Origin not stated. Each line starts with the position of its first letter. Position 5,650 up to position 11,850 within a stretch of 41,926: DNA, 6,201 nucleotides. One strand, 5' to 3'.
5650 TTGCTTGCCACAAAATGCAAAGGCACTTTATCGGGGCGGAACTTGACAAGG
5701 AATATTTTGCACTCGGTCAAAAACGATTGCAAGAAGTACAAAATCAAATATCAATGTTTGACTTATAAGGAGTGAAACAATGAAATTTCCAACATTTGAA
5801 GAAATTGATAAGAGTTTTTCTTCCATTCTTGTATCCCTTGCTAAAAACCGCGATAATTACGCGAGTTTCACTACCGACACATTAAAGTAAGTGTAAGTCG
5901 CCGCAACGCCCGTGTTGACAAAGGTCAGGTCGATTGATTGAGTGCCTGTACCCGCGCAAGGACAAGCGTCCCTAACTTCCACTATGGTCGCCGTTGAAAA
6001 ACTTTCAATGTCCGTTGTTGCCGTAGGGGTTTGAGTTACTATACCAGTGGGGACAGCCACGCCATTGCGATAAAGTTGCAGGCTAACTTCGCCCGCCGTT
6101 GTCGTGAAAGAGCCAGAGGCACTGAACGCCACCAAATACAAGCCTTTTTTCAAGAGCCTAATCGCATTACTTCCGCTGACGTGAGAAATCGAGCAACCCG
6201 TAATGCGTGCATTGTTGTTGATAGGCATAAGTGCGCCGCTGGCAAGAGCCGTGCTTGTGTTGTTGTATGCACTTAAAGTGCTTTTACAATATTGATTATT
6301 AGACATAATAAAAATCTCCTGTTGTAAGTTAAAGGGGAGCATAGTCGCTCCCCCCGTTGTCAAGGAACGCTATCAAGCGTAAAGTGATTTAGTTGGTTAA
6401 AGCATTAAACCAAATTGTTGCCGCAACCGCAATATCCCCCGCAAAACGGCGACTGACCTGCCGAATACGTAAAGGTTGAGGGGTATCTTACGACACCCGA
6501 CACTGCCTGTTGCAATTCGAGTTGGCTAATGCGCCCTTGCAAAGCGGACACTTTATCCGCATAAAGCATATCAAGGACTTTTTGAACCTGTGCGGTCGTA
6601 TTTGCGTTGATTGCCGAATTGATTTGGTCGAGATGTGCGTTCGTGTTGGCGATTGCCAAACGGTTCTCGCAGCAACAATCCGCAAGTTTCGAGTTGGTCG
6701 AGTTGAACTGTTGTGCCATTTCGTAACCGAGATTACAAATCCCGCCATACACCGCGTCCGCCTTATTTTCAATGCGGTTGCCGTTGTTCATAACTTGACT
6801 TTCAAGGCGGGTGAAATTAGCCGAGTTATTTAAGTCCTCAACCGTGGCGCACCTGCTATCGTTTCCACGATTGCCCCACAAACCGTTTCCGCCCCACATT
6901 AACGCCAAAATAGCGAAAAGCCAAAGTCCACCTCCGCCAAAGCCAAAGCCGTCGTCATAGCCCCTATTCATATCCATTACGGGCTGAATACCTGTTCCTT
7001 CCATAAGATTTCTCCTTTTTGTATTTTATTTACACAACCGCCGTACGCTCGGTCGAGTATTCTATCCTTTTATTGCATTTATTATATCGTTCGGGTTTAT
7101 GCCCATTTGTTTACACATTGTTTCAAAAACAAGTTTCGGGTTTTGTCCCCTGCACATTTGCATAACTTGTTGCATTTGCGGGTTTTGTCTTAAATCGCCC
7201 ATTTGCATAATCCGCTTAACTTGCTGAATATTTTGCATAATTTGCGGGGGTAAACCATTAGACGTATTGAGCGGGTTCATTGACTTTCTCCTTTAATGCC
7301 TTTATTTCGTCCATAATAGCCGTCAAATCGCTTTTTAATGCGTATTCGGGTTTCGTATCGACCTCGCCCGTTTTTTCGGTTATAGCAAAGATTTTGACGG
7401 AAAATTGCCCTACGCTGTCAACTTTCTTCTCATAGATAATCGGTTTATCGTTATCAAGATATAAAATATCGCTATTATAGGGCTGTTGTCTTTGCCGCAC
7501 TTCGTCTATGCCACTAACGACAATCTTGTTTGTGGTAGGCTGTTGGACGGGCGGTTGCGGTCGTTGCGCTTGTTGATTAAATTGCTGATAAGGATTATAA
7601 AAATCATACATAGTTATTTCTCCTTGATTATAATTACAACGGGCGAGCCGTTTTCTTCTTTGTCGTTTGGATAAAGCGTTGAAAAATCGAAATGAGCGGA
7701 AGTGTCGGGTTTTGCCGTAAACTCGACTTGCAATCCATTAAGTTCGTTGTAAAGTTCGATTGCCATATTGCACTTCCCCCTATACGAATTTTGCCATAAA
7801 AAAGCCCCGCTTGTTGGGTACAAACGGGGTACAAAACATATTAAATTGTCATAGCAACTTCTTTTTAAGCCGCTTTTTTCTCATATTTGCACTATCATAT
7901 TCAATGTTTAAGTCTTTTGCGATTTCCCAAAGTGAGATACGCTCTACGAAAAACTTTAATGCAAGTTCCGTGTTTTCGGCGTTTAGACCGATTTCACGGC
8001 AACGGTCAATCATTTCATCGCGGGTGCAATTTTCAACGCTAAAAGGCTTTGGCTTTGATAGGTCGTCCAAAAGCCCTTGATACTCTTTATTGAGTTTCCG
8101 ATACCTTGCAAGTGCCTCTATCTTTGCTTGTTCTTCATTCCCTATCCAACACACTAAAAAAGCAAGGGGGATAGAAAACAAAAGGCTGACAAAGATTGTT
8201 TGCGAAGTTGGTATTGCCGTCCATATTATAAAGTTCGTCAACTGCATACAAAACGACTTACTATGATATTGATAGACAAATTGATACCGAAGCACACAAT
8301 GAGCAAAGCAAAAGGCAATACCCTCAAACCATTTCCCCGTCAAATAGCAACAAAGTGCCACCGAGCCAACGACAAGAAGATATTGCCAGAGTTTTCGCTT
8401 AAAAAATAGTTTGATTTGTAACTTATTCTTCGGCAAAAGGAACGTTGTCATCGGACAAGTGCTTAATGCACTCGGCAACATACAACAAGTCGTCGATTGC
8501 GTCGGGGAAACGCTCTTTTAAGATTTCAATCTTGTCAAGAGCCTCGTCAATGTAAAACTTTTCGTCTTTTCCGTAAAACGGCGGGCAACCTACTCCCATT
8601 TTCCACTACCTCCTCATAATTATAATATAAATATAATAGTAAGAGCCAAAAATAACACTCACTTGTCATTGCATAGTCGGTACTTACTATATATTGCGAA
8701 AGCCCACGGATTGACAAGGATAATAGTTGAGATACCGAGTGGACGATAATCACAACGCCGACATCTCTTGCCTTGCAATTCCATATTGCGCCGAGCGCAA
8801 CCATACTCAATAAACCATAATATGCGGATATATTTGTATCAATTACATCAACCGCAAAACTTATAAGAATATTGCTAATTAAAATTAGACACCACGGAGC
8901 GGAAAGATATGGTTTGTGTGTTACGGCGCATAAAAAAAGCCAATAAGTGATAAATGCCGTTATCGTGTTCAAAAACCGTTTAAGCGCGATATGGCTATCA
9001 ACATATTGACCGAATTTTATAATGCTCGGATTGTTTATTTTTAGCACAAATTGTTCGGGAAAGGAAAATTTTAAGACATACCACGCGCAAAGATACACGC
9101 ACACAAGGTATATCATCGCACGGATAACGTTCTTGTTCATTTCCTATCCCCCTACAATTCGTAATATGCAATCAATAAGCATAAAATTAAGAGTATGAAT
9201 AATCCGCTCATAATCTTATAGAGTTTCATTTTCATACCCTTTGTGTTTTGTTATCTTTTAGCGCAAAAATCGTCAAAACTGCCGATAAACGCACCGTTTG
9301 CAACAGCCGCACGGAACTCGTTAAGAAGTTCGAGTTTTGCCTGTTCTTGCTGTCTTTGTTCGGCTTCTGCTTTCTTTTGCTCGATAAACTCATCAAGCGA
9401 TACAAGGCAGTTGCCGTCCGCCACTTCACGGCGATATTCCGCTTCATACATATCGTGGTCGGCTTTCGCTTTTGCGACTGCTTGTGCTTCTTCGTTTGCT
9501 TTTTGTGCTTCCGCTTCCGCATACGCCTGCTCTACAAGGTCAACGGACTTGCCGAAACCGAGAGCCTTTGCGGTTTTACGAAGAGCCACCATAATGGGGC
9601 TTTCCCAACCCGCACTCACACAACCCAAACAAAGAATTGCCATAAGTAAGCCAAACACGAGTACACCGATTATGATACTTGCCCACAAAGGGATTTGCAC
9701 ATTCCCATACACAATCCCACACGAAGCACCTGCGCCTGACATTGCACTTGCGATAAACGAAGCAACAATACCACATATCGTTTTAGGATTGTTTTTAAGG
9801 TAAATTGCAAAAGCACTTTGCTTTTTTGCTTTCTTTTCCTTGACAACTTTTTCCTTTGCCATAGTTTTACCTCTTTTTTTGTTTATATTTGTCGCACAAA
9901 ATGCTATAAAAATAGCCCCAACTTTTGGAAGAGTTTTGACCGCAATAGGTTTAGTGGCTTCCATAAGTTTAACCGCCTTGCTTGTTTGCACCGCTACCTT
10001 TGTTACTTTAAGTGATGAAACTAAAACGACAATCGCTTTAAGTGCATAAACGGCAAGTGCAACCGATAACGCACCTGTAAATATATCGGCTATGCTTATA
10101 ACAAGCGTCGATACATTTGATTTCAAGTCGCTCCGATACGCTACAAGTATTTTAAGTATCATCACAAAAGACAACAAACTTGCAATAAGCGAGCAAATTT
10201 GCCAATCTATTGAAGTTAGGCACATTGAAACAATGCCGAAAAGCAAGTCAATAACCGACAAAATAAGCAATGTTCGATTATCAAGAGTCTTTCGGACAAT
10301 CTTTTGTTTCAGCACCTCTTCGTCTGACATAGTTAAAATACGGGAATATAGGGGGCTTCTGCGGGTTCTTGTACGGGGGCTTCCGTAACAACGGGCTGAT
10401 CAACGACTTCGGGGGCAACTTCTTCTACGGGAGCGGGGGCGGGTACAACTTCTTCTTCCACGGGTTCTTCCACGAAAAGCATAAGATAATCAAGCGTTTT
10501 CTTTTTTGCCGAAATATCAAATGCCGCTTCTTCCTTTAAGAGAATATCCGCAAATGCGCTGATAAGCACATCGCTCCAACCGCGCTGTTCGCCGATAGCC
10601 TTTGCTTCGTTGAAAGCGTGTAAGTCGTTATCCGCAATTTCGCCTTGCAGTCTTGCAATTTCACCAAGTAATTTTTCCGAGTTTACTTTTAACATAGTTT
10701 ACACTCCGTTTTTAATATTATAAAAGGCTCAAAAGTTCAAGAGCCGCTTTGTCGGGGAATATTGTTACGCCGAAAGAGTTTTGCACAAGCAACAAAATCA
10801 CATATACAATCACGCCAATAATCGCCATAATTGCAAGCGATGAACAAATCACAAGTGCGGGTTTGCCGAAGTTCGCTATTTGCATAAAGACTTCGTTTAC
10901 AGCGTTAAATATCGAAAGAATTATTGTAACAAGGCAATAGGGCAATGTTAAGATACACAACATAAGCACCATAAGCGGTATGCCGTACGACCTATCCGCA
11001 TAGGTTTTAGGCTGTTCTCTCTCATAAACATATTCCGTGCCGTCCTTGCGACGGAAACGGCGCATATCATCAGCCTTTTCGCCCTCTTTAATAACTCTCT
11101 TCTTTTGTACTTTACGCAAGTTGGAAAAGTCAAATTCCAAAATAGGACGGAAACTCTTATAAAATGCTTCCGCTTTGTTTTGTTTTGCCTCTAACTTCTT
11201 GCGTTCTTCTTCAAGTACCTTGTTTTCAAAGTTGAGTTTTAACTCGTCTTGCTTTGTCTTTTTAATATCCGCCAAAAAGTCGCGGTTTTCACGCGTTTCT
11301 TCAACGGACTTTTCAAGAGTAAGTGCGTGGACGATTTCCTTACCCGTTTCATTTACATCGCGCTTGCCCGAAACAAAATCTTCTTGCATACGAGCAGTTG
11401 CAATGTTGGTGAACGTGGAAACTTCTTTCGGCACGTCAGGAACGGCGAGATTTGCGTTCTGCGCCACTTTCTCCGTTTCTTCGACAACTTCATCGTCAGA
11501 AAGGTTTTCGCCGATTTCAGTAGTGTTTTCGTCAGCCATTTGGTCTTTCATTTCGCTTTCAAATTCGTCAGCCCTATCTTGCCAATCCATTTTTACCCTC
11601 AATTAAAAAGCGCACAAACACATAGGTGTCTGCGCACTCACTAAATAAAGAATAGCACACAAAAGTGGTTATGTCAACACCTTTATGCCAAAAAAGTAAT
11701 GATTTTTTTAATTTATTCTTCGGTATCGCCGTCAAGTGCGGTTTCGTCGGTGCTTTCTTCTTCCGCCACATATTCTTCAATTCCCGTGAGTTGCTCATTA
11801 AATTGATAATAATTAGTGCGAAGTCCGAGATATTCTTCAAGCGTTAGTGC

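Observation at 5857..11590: No recognisable lysis cassette; its usual position holds an 11-12-gene block of uncharacterised membrane, coiled-coil and low-complexity proteins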

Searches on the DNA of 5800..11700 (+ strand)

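Call 4: search_dna_similar(query=window:5800-11700:+, collection=phages, mode=near, max_rows=20)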
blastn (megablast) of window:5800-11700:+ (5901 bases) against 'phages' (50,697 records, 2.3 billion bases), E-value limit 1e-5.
No match.
